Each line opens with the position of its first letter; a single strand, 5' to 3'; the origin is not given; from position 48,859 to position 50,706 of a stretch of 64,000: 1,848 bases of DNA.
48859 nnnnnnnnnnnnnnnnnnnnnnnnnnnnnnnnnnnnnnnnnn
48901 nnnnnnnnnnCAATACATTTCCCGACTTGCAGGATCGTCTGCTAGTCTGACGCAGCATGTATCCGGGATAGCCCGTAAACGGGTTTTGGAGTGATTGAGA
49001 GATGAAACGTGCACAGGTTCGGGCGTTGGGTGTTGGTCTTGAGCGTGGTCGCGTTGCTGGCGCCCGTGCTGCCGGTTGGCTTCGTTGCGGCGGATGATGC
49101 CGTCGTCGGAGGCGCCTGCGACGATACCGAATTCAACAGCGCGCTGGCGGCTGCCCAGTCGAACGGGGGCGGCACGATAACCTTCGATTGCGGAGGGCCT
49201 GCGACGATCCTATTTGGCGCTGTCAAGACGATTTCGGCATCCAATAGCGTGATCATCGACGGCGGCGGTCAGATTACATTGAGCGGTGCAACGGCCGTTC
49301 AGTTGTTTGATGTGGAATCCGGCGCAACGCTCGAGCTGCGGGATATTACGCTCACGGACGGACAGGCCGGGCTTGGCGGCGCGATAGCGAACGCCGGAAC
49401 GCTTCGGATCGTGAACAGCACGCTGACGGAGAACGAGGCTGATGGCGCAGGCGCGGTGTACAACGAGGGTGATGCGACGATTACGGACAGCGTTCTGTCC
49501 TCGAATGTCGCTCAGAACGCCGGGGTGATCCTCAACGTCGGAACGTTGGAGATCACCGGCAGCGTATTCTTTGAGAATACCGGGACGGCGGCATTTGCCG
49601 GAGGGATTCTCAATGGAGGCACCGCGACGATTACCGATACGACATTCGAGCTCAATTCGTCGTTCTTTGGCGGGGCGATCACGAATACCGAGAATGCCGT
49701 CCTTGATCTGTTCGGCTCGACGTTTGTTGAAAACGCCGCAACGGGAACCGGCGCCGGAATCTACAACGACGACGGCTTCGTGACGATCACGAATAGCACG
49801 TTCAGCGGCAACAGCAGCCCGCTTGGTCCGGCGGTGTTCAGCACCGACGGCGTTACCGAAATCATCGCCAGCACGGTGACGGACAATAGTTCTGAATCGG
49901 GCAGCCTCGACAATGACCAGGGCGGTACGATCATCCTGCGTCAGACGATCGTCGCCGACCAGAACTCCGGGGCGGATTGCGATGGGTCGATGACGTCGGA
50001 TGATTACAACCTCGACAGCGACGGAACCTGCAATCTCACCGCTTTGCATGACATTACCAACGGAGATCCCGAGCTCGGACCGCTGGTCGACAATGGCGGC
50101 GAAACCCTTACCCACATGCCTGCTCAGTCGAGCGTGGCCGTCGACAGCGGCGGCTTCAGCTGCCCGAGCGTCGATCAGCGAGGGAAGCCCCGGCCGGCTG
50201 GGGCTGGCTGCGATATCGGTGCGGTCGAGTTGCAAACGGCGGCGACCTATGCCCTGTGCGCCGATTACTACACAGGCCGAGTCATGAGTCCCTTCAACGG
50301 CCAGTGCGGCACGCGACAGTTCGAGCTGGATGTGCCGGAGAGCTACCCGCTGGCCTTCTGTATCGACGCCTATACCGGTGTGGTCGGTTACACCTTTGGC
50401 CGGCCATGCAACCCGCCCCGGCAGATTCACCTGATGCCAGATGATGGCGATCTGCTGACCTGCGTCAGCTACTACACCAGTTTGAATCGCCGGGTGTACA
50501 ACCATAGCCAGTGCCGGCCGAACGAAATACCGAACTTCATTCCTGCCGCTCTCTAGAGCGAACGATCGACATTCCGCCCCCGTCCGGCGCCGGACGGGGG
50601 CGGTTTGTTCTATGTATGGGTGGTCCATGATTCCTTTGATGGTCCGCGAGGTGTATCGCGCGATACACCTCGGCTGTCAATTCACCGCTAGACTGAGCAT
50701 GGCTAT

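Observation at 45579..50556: Three-gene operon: two coupled bacterial dynamin-like GTPases plus a secreted beta-helix protein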

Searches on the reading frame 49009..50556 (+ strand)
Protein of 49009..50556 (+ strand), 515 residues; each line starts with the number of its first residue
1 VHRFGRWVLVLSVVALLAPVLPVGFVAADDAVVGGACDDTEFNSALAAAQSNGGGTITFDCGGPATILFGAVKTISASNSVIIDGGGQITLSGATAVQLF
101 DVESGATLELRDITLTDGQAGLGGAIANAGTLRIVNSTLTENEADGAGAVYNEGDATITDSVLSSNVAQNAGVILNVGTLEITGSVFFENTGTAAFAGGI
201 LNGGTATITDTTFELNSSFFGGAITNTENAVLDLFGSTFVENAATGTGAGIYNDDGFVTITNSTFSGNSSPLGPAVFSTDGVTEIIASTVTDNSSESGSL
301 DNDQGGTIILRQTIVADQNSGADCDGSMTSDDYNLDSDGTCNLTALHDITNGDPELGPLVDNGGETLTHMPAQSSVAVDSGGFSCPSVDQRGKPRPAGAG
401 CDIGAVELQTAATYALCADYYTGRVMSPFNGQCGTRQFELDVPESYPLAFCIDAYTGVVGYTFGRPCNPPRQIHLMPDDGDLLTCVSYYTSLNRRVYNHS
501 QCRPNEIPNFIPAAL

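Call 7: search_protein_families(library=pfam, proteins=[window:49009-50556:+], max_evalue=0.01)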
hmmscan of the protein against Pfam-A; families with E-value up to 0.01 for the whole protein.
window:49009-50556:+ (515 aa): 1 family
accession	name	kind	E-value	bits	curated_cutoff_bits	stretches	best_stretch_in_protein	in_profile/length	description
PF13229.12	Beta_helix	-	1.8e-07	31.3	25.9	2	78-212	23-157/158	Right handed beta helix region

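Call 8: search_protein_families(library=ncbifam, proteins=[window:49009-50556:+], max_evalue=0.01)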
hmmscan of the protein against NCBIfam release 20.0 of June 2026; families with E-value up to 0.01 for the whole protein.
window:49009-50556:+ (515 aa): 2 families
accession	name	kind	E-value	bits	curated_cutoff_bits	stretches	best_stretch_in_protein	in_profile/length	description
NF041518.1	choice_anch_Q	domain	1.5e-19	69.9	25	1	353-409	1-58/58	choice-of-anchor Q domain-containing protein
TIGR04212.1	GlyGly_RbtA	equivalog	5.7e-09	34.8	295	1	110-202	138-244/605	rhombotarget A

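Call 24: find_homologous_proteins(query=window:49009-50556:+, max_evalue=1e-10)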
Query window:49009-50556:+ (515 aa): 794 proteins with E <= 1e-10 among 8000 candidates; the best 120 are listed.
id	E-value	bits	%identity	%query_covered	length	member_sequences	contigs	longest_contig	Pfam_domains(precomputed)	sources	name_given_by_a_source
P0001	0.0e+0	1111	100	99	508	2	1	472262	PF13229.13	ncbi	ncbi:MAG: right-handed parallel beta-helix repeat-containing protein [Thermomicrobiales bacterium]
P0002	4.4e-178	611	59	100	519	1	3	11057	-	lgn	-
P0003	1.3e-168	580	58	97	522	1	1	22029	-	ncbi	-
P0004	4.4e-134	466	45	83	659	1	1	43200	PF13229.13,PF02415.24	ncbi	-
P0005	5.5e-132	459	46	100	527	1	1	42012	PF02415.24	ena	-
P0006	2.8e-128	447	43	76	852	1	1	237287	PF13229.13,PF02415.24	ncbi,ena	-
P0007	8.3e-128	445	45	100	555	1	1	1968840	PF02415.24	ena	-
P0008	7.9e-125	436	50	100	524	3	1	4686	-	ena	-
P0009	7.4e-123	429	50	100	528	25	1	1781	-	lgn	-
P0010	7.0e-122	426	49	100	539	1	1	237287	PF02415.24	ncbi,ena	-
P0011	2.3e-119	418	46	100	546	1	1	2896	-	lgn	-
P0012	9.4e-115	402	46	100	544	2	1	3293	-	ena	-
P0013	1.3e-104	369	45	100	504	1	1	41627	PF02415.24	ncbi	-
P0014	7.6e-100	353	43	100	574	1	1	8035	PF02415.24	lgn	-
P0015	1.6e-97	346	44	99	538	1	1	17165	-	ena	-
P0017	1.8e-96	342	43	100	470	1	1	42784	PF02415.24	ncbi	-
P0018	3.3e-95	338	43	96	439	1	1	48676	PF02415.24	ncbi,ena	-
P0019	8.0e-95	337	41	98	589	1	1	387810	PF02415.24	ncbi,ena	-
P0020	1.4e-90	323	39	100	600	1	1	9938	PF02415.24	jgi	jgi:hypothetical protein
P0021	1.6e-90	322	44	99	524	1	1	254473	PF02415.24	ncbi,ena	-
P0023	4.9e-90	321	34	76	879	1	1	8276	PF02415.24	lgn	-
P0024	2.3e-89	319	43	85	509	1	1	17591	PF02415.24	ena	-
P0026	3.2e-85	305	34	95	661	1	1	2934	PF02415.24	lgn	-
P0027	1.3e-81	293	35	93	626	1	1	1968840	PF02415.24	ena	-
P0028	2.5e-75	272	37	92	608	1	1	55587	PF02415.24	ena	-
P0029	1.4e-70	257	38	62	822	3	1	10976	PF13229.13,PF02415.24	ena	-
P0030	3.9e-66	242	31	79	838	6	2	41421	PF13229.13,PF02415.24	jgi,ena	-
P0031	5.2e-66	242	35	78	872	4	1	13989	PF02415.24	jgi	jgi:large repetitive protein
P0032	3.1e-65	239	40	82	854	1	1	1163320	PF02415.24,PF18911.7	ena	-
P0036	1.8e-62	230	35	79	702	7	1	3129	PF02415.24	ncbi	-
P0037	3.6e-62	229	46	40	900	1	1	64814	PF02415.24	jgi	jgi:hypothetical protein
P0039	1.1e-60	224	34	79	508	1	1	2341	PF02415.24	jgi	jgi:hypothetical protein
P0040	1.7e-56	210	37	60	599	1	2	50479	PF02415.24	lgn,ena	-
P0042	3.7e-52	196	36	78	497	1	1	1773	PF02415.24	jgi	-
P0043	5.9e-52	195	34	80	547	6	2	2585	PF02415.24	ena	-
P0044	1.1e-51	194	37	60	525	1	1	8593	PF02415.24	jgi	jgi:predicted outer membrane repeat protein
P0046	1.5e-51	194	33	59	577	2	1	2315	PF02415.24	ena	-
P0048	2.6e-51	193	41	59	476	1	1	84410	PF02415.24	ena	-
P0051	5.6e-50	189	33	80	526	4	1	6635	PF02415.24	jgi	jgi:hypothetical protein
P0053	1.3e-49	188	34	58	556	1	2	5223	PF02415.24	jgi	jgi:predicted outer membrane repeat protein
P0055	2.9e-49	186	33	63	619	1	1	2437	PF13229.13,PF02415.24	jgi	jgi:CSLREA domain-containing protein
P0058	4.7e-48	182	37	59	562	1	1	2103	PF02415.24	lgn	-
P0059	5.4e-48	182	32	70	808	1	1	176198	PF02415.24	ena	-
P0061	1.3e-47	181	42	72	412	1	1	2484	PF02415.24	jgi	jgi:predicted outer membrane repeat protein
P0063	2.3e-47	180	35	56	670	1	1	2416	PF13229.13,PF02415.24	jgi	jgi:hypothetical protein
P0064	4.4e-47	179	35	59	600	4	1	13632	PF16318.12,PF02415.24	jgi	jgi:predicted outer membrane repeat protein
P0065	6.0e-47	179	37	58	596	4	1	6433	PF13229.13,PF02415.24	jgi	jgi:hypothetical protein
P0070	5.1e-46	176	33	62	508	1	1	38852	PF02415.24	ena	-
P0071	6.5e-46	175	31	74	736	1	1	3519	PF13229.13,PF02415.24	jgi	jgi:fibronectin-binding autotransporter adhesin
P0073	3.3e-45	173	39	56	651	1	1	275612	PF02415.24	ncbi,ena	-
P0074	3.6e-45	173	36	58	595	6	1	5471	PF13229.13,PF02415.24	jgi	-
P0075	4.8e-45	172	33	76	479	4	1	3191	PF02415.24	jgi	jgi:predicted outer membrane repeat protein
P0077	2.1e-44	170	39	66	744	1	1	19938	PF02415.24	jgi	-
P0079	4.7e-44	169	32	80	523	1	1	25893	PF02415.24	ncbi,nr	ncbi:MAG: hypothetical protein NT075_14325 [Chloroflexi bacterium]|nr:hypothetical protein [Chlorofl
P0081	8.0e-44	168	31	68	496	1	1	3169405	PF02415.24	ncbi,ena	-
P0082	9.9e-44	168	42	58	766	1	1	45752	PF13229.13,PF17963.8,PF17892.8,PF02415.24,PF17803.8,PF00353.26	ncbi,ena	-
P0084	1.4e-43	168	31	67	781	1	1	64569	PF02415.24,PF08239.18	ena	-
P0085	1.9e-43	167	33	79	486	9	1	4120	PF02415.24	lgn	-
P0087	4.2e-43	166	38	52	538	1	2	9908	PF02415.24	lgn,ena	-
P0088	5.7e-43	166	35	54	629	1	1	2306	PF13229.13,PF02415.24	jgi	jgi:predicted outer membrane repeat protein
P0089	6.2e-43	165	35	63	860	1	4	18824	PF02415.24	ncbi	-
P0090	1.8e-42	164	32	75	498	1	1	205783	PF02415.24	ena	-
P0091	1.8e-42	164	36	72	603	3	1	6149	PF00801.27,PF02415.24,PF18911.7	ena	-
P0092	7.3e-42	162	33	71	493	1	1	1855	PF02415.24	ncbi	-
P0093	7.7e-42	162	41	58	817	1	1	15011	PF13229.13,PF17963.8,PF17892.8,PF02415.24,PF17803.8,PF00353.26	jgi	-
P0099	2.0e-41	161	34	65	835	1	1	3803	PF02415.24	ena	-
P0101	4.4e-41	159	39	56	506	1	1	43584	PF02415.24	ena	-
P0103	5.4e-41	159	39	52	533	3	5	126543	PF02415.24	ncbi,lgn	-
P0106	1.2e-40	158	33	79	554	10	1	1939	PF02415.24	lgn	-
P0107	1.3e-40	158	38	80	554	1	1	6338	PF02415.24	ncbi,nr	ncbi:MAG TPA: choice-of-anchor Q domain-containing protein, partial [Anaerolineales bacterium]|nr:ch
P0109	3.9e-40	156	34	80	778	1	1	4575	PF02415.24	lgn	-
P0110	4.1e-40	156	32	65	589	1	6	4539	PF02415.24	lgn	-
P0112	5.9e-40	156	38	58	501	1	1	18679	PF02415.24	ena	-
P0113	6.4e-40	156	36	57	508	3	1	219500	PF02415.24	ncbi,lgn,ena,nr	ncbi:MAG: hypothetical protein OXI40_11510 [Chloroflexota bacterium]|nr:hypothetical protein [Chloro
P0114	8.7e-40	155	33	59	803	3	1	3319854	PF02415.24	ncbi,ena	-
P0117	2.3e-39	154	35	74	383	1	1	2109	PF02415.24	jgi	jgi:CSLREA domain-containing protein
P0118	6.7e-39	152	33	73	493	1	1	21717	PF13229.13,PF02415.24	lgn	-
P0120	6.8e-39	152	32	75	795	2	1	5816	PF02415.24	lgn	-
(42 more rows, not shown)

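Call 25: find_encoding_contigs(protein=P0002, flank=8000, max_places=3)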
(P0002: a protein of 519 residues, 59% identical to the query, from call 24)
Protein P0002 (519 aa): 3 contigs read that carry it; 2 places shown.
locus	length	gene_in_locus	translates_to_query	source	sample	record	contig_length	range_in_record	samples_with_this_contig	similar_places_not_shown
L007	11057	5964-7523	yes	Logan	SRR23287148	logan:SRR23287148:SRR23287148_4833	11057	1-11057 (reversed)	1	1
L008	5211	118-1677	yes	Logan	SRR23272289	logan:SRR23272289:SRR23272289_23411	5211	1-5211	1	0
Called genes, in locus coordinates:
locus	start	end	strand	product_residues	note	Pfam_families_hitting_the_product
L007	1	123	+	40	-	?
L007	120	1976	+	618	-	PF00350:Dynamin_N, PF01926:MMR_HSR1 (faint)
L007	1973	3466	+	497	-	PF01926:MMR_HSR1, PF00350:Dynamin_N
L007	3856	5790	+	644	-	PF02415:Chlam_PMP (faint)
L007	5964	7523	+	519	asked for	-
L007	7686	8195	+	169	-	-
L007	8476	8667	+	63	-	-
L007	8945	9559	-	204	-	-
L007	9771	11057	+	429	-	?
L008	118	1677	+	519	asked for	-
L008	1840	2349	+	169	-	-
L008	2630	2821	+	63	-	-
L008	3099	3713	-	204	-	-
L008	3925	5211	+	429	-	?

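Call 26: find_encoding_contigs(protein=P0004, flank=8000, max_places=2)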
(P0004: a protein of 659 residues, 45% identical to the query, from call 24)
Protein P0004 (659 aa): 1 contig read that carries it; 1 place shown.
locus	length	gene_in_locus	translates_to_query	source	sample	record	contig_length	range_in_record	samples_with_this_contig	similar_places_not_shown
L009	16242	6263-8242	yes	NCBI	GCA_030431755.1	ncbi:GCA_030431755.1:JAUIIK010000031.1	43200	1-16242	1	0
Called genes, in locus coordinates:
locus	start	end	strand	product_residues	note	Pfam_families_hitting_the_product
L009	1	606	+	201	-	?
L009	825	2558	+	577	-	PF02415:Chlam_PMP (faint)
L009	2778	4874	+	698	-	-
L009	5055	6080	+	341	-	-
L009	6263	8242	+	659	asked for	PF02415:Chlam_PMP (faint), PF13229:Beta_helix (weak)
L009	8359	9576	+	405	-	PF00890:FAD_binding_2 (faint), PF01266:DAO (faint), PF01494:FAD_binding_3, PF12831:FAD_oxidored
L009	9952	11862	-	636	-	PF09972:DUF2207, PF20990:DUF2207_C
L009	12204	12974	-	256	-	PF00483:NTP_transferase, PF12804:NTP_transf_3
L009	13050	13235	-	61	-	-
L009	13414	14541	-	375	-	PF01321:Creatinase_N, PF00557:Peptidase_M24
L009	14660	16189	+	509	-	PF00732:GMC_oxred_N, PF00890:FAD_binding_2 (faint), PF01266:DAO (weak), PF05834:Lycopene_cycl, PF13450:NAD_binding_8 (weak), PF05199:GMC_oxred_C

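Call 27: find_encoding_contigs(protein=P0005, flank=8000, max_places=2)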
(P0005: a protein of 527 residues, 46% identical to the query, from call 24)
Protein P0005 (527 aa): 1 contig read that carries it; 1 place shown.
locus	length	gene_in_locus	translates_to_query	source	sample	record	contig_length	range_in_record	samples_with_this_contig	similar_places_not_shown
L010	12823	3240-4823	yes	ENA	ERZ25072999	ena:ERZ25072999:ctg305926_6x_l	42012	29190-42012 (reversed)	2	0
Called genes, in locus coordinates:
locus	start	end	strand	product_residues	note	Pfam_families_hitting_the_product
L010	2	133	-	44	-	?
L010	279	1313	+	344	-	-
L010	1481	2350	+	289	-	-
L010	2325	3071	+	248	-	-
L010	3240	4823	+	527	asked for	PF02415:Chlam_PMP (faint)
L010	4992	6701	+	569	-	-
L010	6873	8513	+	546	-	-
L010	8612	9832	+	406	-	PF01494:FAD_binding_3, PF00890:FAD_binding_2 (faint), PF01266:DAO (faint), PF12831:FAD_oxidored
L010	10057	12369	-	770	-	PF00072:Response_reg, PF13506:Glyco_transf_21 (faint), PF00535:Glycos_transf_2, PF13641:Glyco_tranf_2_3, PF13632:Glyco_trans_2_3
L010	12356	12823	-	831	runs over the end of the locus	PF00989:PAS, PF08447:PAS_3 (faint), PF13426:PAS_9, PF01590:GAF (weak), PF13185:GAF_2 (weak), PF00512:HisKA, PF02518:HATPase_c, PF00072:Response_reg, +1 more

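Call 42: search_solved_structures(query=window:49009-50556:+, max_evalue=0.1)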
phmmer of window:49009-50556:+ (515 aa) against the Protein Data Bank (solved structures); distinct sequences matched with E-value up to 0.1: 1.
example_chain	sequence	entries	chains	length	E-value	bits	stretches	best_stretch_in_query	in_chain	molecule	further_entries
9cdu_A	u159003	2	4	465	0.012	17.7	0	109-407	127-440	Rhombotarget A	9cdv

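Call 60: predict_structure(alignment_id=A4)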
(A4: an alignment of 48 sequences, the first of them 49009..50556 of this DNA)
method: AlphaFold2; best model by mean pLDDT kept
length: 515 residues; sequences in the alignment: 48
mean_pLDDT: 92.4   pTM: 0.79
mean pLDDT of the five models: 92.4, 91.1, 90.4, 90.4, 89.5
residues with pLDDT >= 90: 405; 70-90: 83; 50-70: 22; < 50: 5
segments of 3 or more residues with pLDDT < 50: 23-25
pLDDT, mean of each block of 10 residues (from residue 1): 77 81 58 96 97 95 97 97 97 97 98 98 96 99 97 98 98 98 98 95 98 98 97 98 97 98 98 98 98 97 97 97 97 96 96 95 84 92 82 77 84 82 93 92 75 96 92 85 91 90 89 66
secondary structure, 60 per line:
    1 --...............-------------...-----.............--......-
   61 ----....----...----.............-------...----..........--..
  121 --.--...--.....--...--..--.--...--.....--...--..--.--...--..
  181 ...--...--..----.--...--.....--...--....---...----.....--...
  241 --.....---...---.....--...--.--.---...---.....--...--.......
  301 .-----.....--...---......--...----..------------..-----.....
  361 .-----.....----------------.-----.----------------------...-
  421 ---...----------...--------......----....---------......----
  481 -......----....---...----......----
elements in order: H3-17 E31-33 H39-51 E54-59 E65-68 E73-75 E80-92 E100-102 E107-116 E126-128 E131-135 E138-140 E150-152 E155-159 E162-164 E174-176 E179-183 E186-188 E200-202 E205-209 E212-214 E217-220 E224-226 E231-235 E238-240 E243-247 E251-253 E257-261 E264-266 E276-278 E282-286 E289-291 E294-301 E307-311 E314-316 E320-325 E328-330 E356-361 E367-371 E417-419 E424-426 E437-439 E448-453 E458-461 E471-476 E482-487 E492-495 E506-511

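Call 65: fold_search(model_id=the predicted structure, library=pdb)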
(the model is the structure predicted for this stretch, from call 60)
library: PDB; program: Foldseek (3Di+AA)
matches with E <= 10: 306; with E <= 0.001: 5
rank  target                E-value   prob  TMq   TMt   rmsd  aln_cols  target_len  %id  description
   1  9cdv_B                3.5e-07  1.00  0.38  0.44   7.8       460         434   17  Crystal Structure of Rhombotarget A (released 2025-07-02)
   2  9cdu_C                6.0e-07  1.00  0.36  0.42   9.0       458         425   19  Crystal Structure of Rhombotarget A-peptide Complex (released 2025-07-02)
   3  9cdu_A                1.3e-06  1.00  0.37  0.42   8.2       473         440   19  Crystal Structure of Rhombotarget A-peptide Complex (released 2025-07-02)
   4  9cdv_A                1.8e-06  1.00  0.36  0.40   8.7       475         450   18  Crystal Structure of Rhombotarget A (released 2025-07-02)
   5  1ru4                  8.0e-04  1.00  0.42  0.51   6.6       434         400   14  Crystal structure of pectate lyase Pel9A (released 2004-04-13)
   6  7o78_B                1.7e-03  1.00  0.40  0.41   9.2       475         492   13  Structure of the PL6 family chondroitinase B from Pseudopedobacter saltans, Pedsa3807 (released 2021-07-28)
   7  4xlh                  2.5e-03  0.97  0.27  0.24  21.7       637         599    9  Tailspike protein double mutant D339A/E372A of E. coli bacteriophage HK620 (released 2016-01-20)
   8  7o78_A                3.4e-03  1.00  0.34  0.35  10.6       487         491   12  Structure of the PL6 family chondroitinase B from Pseudopedobacter saltans, Pedsa3807 (released 2021-07-28)
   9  6a40_A                3.4e-03  1.00  0.32  0.33   9.1       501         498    9  complex structure of Alginate lyase AlyF-OU02 with G4 (released 2019-05-01)
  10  6qps_B                4.1e-03  1.00  0.30  0.33   8.4       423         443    9  Structural characterization of a mannuronic acid specific polysaccharide family 6 lyase enzyme from human gut microbio (released 2019-09-25)
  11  8wm1_A                4.7e-03  0.82  0.23  0.25  16.6       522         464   13  DHS dehydratase (released 2024-10-02)
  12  4xkw_A                6.1e-03  0.96  0.28  0.24  20.4       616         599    9  Tailspike protein mutant D339N of E. coli bacteriophage HK620 in complex with pentasaccharide (released 2016-01-20)
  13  4xlc                  6.7e-03  0.96  0.28  0.25  20.5       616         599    9  Tailspike protein double mutant D339N/E372A of E. coli bacteriophage HK620 (released 2016-01-20)
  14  6qps_A                7.0e-03  0.99  0.30  0.34   8.2       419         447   10  Structural characterization of a mannuronic acid specific polysaccharide family 6 lyase enzyme from human gut microbio (released 2019-09-25)
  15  7bbv_A                8.1e-03  1.00  0.34  0.55   4.4       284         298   13  Pectate lyase B from Verticillium dahliae (released 2022-07-13)
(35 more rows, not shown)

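Call 85: search_protein_families(library=padloc, proteins=[window:49009-50556:+], max_evalue=0.001)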
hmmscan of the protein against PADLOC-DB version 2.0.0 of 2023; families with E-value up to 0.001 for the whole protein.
window:49009-50556:+ (515 aa): 0 families

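Call 93: find_encoding_contigs(protein=P0008, flank=5000, max_places=2)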
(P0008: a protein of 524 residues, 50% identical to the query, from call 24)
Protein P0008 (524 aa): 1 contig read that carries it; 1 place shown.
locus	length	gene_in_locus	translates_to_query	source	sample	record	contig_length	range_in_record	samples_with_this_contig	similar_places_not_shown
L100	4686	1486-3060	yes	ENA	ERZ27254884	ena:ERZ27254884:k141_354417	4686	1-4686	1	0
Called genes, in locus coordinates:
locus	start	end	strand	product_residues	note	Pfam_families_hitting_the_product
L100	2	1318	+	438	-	?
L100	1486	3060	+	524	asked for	-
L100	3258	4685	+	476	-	?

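Call 94: find_encoding_contigs(protein=P0010, flank=8000, max_places=1)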
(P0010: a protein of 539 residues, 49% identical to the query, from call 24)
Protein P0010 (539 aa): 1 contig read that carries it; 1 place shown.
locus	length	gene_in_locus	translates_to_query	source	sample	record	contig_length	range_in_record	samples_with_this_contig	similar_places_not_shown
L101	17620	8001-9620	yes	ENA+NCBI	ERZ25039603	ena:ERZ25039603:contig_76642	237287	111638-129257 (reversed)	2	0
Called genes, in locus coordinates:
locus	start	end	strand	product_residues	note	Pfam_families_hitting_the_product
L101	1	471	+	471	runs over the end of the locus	PF05133:SPP1_portal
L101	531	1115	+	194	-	-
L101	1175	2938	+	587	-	-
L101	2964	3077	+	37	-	-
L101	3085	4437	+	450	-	PF01510:Amidase_2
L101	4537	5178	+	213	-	-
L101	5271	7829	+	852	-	PF02415:Chlam_PMP (faint), PF13229:Beta_helix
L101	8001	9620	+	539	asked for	PF02415:Chlam_PMP (faint)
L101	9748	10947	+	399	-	PF01266:DAO (faint), PF01494:FAD_binding_3, PF12831:FAD_oxidored (weak)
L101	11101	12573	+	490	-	-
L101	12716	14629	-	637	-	PF09972:DUF2207, PF20990:DUF2207_C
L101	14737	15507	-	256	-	PF00483:NTP_transferase, PF12804:NTP_transf_3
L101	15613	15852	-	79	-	-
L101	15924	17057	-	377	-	PF01321:Creatinase_N, PF00557:Peptidase_M24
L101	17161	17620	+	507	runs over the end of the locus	PF00732:GMC_oxred_N, PF00890:FAD_binding_2 (faint), PF01134:GIDA (faint), PF01266:DAO (faint), PF13450:NAD_binding_8 (weak), PF13738:Pyr_redox_3 (faint), PF05199:GMC_oxred_C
